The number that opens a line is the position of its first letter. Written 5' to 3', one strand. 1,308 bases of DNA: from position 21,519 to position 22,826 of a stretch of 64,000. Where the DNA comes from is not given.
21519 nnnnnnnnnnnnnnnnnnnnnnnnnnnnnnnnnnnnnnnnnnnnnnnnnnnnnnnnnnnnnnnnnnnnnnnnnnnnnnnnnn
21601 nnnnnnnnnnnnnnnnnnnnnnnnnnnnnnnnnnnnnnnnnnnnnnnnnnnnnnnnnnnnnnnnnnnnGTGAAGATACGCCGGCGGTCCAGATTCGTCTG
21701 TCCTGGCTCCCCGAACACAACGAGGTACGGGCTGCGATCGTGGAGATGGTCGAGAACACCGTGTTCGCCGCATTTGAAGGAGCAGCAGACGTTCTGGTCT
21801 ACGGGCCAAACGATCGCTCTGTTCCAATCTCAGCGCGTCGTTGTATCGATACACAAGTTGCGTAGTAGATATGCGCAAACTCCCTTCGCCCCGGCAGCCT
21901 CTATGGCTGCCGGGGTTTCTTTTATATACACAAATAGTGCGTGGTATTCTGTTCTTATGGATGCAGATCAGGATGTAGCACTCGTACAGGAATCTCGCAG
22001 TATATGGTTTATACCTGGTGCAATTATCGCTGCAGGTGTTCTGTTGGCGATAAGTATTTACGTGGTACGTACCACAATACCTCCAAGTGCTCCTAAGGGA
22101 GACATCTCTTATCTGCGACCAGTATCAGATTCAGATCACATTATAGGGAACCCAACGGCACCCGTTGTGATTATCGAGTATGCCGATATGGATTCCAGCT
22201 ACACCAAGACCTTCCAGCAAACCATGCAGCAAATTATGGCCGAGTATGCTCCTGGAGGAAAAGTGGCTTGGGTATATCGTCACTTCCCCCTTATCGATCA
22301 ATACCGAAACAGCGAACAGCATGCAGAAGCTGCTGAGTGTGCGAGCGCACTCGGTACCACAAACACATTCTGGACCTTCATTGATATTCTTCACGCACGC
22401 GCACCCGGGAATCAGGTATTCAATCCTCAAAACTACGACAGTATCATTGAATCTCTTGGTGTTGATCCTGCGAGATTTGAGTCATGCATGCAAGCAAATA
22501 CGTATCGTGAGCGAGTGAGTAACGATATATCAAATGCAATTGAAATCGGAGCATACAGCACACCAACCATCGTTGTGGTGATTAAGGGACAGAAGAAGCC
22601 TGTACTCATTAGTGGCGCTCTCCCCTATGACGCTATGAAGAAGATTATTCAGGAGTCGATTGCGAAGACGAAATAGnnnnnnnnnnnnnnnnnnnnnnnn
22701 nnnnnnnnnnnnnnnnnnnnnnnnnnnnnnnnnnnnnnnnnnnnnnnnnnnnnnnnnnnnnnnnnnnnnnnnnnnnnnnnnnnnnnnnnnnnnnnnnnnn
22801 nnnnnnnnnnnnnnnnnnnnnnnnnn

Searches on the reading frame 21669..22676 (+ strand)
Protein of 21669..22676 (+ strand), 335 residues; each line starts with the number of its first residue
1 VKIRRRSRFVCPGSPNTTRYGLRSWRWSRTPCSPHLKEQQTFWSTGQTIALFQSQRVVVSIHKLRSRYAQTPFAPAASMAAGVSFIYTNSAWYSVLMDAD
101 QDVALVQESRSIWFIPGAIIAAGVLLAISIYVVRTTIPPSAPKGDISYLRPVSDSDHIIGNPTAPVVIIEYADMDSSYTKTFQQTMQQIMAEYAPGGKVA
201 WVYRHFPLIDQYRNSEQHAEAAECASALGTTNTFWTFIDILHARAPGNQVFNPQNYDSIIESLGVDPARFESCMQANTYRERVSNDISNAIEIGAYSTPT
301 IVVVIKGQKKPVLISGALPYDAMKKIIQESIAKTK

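Call 74: search_protein_families(library=pfam, proteins=[window:21669-22676:+], max_evalue=0.001)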
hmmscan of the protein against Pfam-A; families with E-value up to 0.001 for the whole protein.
window:21669-22676:+ (335 aa): 3 families
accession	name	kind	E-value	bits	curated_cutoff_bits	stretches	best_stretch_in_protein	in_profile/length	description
PF13462.12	Thioredoxin_4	-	8.6e-18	65.5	23.2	1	155-328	4-164/165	Thioredoxin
PF01323.26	DSBA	-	1e-10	42.1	25.6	1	168-328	2-191/191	DSBA-like thioredoxin domain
PF18400.7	Thioredoxin_12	-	5.9e-06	26.7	26.1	0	154-207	132-183/190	Thioredoxin-like domain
